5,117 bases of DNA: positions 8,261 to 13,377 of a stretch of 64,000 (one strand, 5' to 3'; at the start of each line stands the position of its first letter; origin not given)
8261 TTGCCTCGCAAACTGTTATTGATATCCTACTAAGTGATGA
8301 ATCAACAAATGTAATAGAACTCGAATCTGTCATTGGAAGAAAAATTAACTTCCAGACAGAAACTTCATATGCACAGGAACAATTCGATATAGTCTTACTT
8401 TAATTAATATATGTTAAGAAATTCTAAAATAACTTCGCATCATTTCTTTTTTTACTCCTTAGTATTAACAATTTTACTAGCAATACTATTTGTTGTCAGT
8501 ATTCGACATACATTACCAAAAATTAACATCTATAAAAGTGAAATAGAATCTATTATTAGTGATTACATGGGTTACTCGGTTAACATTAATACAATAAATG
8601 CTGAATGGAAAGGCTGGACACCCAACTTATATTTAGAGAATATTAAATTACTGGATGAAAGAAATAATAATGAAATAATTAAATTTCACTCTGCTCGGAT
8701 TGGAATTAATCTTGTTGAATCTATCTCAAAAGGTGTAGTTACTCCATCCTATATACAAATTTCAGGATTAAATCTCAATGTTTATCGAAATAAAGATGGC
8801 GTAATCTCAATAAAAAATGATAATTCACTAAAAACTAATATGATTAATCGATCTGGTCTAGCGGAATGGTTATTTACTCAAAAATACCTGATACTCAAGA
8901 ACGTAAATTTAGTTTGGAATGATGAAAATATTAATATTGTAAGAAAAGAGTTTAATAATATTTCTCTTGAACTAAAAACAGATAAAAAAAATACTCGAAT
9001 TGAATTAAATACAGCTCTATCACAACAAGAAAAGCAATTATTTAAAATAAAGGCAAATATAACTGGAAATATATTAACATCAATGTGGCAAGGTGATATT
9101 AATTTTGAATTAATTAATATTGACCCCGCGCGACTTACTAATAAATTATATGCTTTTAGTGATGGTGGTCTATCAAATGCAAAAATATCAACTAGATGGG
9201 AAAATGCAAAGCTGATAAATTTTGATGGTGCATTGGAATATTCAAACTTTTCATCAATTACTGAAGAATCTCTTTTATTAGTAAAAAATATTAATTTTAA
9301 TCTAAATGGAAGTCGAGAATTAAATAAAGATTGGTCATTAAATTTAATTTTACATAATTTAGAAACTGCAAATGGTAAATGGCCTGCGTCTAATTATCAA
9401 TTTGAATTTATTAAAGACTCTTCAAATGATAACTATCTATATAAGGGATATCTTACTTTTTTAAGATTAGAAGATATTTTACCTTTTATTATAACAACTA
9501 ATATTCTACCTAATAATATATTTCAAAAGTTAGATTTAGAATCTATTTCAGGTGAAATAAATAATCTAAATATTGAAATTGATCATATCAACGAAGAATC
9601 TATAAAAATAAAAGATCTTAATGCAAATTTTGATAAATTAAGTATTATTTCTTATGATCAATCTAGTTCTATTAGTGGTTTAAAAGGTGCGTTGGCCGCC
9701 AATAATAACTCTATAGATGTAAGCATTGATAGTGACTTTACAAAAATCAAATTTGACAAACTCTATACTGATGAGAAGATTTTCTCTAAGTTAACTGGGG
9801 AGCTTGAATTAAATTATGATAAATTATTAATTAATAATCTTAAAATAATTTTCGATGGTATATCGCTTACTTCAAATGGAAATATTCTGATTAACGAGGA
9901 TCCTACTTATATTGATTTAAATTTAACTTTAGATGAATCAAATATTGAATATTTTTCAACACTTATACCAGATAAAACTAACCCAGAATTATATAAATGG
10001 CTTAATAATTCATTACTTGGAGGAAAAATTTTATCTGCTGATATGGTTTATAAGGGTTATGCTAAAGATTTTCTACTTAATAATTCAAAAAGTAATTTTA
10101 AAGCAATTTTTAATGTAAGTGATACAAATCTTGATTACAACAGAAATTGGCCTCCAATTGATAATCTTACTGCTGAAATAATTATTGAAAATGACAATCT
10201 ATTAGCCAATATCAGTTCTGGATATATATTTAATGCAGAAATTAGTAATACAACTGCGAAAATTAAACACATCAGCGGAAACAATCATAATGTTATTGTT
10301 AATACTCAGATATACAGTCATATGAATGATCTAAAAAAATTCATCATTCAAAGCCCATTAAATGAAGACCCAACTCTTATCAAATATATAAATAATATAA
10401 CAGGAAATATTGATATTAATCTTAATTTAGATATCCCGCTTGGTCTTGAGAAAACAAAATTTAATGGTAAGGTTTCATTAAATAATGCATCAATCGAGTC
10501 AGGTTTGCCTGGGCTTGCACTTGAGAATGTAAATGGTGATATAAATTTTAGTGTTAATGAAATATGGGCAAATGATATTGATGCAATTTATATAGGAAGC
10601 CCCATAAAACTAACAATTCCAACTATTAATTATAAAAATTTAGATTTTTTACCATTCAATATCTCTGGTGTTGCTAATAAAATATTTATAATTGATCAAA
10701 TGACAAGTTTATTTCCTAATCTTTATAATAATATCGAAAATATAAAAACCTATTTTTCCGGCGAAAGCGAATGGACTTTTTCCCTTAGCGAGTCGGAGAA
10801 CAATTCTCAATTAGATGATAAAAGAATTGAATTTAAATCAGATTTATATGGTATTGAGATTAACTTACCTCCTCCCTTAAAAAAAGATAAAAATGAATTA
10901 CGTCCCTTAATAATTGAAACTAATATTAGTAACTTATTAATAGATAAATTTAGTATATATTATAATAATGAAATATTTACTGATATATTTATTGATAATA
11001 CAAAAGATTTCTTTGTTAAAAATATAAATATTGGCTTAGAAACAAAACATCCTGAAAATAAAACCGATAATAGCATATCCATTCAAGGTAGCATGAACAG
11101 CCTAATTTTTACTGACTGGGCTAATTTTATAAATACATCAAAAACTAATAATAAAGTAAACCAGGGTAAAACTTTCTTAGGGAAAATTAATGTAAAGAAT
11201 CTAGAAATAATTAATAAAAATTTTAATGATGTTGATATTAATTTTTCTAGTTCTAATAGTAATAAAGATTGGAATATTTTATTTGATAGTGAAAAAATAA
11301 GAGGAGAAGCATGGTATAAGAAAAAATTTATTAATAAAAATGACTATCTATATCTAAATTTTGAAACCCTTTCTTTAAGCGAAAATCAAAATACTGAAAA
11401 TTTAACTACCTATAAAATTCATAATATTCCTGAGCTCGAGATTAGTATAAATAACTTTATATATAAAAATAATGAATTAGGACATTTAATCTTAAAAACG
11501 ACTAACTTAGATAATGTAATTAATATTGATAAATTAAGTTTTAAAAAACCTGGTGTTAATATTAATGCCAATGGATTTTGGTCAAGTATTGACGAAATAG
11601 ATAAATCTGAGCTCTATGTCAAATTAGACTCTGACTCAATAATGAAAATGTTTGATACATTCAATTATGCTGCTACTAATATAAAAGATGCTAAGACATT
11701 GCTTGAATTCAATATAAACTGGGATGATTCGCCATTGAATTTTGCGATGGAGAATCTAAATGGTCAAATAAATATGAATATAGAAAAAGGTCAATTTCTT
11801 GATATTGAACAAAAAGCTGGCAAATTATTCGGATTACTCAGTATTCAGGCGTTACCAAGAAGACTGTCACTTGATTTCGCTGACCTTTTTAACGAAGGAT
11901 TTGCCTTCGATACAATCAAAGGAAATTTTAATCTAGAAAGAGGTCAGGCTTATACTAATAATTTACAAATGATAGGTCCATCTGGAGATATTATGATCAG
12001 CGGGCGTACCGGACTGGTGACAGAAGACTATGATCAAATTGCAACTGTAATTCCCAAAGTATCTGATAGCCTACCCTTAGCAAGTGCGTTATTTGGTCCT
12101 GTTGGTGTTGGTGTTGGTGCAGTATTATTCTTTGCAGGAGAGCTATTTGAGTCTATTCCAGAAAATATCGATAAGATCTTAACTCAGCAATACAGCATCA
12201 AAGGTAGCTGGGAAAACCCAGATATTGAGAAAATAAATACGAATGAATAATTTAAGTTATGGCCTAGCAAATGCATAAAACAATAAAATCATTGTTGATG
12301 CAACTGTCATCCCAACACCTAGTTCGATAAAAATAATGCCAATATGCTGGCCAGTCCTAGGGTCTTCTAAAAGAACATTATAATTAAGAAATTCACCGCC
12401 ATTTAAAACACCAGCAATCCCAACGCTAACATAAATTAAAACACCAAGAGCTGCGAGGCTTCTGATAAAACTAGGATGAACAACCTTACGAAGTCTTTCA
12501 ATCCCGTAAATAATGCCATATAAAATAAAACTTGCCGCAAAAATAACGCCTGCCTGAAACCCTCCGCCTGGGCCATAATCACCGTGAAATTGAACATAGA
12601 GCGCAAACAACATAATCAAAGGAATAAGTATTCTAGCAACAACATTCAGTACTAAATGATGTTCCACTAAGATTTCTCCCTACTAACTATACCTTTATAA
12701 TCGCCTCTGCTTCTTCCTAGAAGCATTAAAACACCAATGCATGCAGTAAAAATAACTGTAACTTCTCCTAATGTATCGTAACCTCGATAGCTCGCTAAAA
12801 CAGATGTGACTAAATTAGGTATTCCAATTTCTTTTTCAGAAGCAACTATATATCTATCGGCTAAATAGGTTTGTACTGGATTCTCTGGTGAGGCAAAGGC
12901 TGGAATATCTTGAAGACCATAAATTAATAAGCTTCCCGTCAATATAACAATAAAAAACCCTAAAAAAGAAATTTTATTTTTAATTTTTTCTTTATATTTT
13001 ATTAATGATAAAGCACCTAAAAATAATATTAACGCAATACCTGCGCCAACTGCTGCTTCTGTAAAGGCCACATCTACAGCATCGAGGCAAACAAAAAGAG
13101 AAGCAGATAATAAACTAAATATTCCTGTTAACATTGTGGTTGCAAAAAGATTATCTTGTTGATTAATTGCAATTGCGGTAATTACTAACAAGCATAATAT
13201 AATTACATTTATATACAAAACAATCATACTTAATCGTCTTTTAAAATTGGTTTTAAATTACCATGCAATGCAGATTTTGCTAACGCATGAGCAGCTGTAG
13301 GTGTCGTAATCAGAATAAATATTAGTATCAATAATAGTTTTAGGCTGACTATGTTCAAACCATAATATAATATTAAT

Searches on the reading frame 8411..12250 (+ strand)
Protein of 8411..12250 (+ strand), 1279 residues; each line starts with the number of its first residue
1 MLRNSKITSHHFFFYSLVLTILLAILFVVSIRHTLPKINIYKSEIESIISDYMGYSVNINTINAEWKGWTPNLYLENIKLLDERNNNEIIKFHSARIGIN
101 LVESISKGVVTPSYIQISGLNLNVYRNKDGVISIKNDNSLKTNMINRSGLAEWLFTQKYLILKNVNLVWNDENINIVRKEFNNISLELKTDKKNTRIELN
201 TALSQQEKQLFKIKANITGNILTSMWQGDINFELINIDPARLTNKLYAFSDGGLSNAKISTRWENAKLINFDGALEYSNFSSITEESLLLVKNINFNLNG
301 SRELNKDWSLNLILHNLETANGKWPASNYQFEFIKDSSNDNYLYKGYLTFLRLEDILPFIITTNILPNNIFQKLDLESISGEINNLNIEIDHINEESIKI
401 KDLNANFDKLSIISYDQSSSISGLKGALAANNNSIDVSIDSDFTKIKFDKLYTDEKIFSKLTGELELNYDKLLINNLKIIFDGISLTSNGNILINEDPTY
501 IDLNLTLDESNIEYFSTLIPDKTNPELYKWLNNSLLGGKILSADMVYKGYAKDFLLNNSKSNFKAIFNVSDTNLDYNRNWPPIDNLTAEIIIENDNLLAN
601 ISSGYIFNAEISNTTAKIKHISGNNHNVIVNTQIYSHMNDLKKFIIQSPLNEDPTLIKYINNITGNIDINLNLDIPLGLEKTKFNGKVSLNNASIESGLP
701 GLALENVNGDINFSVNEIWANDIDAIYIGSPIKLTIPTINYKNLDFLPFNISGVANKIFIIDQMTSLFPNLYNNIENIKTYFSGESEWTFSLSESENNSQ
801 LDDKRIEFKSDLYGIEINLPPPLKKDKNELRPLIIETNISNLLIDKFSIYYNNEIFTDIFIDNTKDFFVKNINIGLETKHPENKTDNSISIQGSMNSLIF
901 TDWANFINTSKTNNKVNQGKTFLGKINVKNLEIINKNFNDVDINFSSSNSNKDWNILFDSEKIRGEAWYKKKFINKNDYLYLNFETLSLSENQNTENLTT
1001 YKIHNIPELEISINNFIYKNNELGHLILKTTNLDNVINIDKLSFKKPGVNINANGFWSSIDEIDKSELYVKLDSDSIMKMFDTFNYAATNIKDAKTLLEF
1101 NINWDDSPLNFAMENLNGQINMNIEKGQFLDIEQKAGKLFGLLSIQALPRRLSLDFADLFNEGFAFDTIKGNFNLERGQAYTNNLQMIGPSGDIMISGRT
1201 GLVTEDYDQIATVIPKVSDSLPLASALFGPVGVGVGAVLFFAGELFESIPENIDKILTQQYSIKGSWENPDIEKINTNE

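Call 54: search_protein_families(library=pfam, proteins=[window:8411-12250:+], max_evalue=0.00001)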
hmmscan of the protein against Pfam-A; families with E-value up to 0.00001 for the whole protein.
window:8411-12250:+ (1279 aa): 1 family
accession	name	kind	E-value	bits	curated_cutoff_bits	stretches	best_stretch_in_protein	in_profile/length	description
PF13116.12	YhdP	-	1e-196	656.8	46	1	12-1272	10-1224/1224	YhdP protein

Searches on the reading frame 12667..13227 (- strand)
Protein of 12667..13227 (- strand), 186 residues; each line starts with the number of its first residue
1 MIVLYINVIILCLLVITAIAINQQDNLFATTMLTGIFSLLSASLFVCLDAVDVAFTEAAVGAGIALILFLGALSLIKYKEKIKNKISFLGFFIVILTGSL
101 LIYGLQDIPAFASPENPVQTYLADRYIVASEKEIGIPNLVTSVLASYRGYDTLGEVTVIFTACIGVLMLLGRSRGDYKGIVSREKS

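Call 88: search_protein_families(library=pfam, proteins=[window:12667-13227:-], max_evalue=0.00001)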
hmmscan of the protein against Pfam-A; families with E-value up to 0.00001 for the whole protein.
window:12667-13227:- (186 aa): 2 families
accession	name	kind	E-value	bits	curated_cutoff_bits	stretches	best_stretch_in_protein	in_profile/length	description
PF13244.11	MbhD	-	4.6e-15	56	27.2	1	13-76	2-65/67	MBH, subunit D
PF20501.3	MbhE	-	1.6e-09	38.1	27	1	110-180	21-91/98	MBH, subunit E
